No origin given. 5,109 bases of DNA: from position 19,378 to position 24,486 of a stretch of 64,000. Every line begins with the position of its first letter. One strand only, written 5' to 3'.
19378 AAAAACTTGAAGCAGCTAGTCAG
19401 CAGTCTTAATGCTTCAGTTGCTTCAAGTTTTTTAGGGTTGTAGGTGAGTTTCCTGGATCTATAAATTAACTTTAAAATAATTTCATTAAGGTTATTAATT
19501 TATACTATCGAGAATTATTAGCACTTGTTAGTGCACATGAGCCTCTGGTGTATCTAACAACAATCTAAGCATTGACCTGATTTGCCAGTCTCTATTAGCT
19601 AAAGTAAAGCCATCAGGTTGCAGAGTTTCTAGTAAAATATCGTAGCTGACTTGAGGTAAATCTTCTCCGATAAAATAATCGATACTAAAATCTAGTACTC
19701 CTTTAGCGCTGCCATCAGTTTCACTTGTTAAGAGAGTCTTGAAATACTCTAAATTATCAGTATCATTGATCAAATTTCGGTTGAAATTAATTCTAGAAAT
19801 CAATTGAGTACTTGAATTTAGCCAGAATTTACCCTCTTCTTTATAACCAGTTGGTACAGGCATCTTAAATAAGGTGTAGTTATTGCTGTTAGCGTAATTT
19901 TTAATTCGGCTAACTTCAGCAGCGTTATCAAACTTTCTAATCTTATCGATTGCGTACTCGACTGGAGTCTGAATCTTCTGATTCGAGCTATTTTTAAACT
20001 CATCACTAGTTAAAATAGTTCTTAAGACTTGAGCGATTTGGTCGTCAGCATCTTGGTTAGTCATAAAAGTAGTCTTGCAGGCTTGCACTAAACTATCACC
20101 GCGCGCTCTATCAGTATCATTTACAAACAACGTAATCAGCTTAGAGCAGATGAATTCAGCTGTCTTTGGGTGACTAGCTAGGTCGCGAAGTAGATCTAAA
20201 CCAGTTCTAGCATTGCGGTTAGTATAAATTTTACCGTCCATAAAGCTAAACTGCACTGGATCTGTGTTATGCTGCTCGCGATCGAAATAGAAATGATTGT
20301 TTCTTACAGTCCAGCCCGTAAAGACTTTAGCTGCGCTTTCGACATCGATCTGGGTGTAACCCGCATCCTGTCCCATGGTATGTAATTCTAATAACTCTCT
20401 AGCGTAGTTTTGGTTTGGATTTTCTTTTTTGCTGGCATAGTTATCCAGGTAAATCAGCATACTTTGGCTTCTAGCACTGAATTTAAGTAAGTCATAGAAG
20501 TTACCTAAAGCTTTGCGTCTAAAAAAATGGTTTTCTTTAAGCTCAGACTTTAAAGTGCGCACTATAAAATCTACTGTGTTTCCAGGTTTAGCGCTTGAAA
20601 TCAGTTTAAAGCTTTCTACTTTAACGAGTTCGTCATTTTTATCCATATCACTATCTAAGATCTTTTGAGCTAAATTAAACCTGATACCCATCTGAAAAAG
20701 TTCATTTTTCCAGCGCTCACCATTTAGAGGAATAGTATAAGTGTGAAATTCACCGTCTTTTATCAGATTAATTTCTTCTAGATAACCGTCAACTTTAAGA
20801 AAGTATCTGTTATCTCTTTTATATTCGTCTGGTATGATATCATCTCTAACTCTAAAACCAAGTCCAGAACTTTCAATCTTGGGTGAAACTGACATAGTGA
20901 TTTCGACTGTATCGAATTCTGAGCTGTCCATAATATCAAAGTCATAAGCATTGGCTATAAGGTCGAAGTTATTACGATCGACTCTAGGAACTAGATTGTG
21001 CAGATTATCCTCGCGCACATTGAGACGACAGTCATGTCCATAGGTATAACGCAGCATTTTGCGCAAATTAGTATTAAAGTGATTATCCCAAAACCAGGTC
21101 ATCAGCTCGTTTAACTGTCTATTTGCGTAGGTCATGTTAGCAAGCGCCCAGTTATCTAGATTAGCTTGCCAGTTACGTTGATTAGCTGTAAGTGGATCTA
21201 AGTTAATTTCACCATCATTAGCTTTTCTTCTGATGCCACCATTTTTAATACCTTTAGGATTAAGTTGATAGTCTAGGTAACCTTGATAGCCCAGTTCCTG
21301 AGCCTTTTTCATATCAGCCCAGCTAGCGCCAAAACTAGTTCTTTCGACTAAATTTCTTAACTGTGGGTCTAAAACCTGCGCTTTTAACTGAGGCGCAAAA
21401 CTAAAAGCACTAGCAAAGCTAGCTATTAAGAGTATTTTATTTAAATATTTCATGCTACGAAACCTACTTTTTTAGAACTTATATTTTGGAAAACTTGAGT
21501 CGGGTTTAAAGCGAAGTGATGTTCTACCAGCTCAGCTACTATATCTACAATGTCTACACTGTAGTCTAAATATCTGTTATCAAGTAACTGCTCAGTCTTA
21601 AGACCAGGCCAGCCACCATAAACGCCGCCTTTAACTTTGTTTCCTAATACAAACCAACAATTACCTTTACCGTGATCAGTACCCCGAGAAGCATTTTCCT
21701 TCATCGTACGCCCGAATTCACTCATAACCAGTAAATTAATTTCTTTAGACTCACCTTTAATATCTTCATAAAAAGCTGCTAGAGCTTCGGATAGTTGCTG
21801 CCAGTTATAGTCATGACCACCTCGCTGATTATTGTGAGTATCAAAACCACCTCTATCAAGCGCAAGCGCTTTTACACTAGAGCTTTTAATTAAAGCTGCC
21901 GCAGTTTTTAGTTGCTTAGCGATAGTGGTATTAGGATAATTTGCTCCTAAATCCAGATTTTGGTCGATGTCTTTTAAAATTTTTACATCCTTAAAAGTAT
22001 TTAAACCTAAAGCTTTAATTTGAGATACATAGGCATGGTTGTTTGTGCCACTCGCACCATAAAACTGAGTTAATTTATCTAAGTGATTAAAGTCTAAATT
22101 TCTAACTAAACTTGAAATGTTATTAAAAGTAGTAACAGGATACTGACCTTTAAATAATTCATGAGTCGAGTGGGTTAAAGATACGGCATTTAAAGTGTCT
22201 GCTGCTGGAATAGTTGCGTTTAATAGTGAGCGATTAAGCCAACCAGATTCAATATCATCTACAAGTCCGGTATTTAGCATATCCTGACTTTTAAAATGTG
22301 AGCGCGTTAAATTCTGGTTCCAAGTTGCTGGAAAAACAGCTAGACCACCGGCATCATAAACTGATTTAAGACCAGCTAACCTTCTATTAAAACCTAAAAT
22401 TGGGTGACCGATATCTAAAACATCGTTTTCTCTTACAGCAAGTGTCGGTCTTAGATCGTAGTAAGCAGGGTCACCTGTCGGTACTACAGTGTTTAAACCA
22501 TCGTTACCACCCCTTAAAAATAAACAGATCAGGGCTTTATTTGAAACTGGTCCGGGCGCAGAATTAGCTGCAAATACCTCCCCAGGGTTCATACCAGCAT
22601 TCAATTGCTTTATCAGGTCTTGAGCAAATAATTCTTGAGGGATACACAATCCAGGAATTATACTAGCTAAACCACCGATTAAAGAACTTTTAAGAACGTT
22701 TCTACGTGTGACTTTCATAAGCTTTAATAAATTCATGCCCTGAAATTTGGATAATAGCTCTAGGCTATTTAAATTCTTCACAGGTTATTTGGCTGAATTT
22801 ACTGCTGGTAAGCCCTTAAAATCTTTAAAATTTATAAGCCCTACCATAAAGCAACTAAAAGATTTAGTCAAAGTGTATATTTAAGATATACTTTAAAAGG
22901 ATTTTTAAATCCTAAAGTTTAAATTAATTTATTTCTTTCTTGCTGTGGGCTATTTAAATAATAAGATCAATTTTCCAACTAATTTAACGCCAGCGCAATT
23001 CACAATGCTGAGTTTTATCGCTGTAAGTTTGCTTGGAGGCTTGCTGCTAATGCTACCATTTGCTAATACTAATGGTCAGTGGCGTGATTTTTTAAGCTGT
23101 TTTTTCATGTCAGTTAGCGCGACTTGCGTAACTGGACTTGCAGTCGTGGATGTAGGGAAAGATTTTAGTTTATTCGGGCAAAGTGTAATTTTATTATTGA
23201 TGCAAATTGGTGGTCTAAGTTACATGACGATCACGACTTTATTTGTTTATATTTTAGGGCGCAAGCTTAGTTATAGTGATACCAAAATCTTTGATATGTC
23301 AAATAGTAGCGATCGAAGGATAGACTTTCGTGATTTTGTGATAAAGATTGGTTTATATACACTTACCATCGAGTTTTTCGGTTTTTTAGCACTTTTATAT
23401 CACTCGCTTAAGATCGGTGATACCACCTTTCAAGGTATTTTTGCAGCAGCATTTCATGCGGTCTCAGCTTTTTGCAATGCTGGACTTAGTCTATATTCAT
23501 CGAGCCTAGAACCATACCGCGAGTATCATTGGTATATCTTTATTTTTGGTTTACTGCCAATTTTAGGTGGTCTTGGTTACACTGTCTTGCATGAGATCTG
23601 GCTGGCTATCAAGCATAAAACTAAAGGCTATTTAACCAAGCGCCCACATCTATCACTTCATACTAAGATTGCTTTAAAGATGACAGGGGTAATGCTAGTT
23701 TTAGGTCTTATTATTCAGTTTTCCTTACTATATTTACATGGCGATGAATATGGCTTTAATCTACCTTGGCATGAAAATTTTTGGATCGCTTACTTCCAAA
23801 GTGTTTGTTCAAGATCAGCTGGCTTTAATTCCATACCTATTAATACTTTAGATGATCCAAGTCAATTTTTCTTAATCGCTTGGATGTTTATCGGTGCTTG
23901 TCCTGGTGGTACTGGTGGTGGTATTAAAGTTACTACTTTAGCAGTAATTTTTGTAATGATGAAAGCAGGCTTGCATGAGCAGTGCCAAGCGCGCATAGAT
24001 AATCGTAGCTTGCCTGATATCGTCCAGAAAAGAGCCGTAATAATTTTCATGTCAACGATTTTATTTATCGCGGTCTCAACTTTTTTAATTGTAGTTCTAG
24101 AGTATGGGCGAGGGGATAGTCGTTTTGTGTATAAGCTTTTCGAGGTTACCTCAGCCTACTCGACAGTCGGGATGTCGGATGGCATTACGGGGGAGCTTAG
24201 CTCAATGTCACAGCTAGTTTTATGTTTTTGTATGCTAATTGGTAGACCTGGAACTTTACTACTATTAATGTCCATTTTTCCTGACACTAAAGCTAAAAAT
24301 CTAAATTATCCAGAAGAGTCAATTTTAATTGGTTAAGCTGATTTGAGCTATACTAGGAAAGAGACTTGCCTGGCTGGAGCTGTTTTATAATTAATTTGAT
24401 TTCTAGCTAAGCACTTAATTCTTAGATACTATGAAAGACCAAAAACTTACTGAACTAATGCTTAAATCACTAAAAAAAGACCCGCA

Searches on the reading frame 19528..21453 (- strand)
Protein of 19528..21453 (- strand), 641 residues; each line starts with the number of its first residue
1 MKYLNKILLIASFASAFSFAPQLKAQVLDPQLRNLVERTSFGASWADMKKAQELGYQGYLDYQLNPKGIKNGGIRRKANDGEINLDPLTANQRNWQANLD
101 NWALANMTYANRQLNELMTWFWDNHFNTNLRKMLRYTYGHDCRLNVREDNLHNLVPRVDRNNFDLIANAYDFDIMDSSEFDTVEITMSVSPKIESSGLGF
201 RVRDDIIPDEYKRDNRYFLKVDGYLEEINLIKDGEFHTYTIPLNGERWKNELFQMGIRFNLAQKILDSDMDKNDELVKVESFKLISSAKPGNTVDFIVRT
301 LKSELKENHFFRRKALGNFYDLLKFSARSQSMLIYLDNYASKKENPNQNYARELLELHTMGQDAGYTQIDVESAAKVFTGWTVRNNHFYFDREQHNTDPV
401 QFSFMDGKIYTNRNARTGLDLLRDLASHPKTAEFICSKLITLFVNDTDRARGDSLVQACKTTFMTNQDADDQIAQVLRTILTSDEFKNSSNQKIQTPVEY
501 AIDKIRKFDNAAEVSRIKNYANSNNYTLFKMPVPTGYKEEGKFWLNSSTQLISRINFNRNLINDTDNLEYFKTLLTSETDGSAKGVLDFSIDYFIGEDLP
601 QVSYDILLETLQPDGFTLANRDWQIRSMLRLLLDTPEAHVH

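Call 29: search_protein_families(library=pfam, proteins=[window:19528-21453:-], max_evalue=0.00001)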
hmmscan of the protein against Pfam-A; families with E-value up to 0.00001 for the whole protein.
window:19528-21453:- (641 aa): 1 family
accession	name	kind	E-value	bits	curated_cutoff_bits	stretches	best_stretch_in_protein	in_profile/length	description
PF08811.16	DUF1800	-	1.3e-94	318.2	26.1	2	306-637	114-416/419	Protein of unknown function (DUF1800)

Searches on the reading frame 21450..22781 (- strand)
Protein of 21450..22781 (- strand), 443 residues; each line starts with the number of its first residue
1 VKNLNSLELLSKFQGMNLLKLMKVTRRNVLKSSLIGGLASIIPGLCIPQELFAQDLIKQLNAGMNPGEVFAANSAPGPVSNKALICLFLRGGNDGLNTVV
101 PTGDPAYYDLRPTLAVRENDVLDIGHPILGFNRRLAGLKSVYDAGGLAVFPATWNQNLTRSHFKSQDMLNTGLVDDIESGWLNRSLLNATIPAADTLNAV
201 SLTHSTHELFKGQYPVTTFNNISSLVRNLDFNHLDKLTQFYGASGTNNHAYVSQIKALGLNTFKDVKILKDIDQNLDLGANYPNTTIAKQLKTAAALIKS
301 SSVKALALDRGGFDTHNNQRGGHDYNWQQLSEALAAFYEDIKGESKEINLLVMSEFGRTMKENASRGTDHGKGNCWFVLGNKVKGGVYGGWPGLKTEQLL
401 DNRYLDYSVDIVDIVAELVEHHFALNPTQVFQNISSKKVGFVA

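Call 29: search_protein_families(library=pfam, proteins=[window:21450-22781:-], max_evalue=0.00001)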
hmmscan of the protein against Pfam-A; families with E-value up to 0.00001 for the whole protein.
window:21450-22781:- (443 aa): 1 family
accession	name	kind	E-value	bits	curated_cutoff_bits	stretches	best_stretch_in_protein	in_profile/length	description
PF07394.17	DUF1501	-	5.4e-29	102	27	1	297-399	238-344/390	Protein of unknown function (DUF1501)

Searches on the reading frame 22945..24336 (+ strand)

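Call 29: search_protein_families(library=pfam, proteins=[window:22945-24336:+], max_evalue=0.00001)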
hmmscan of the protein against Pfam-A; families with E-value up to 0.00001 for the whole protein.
window:22945-24336:+ (463 aa): 1 family
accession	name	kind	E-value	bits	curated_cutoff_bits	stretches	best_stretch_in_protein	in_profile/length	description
PF02386.22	TrkH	-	3e-55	188.1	27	1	19-439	38-485/502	Cation transport protein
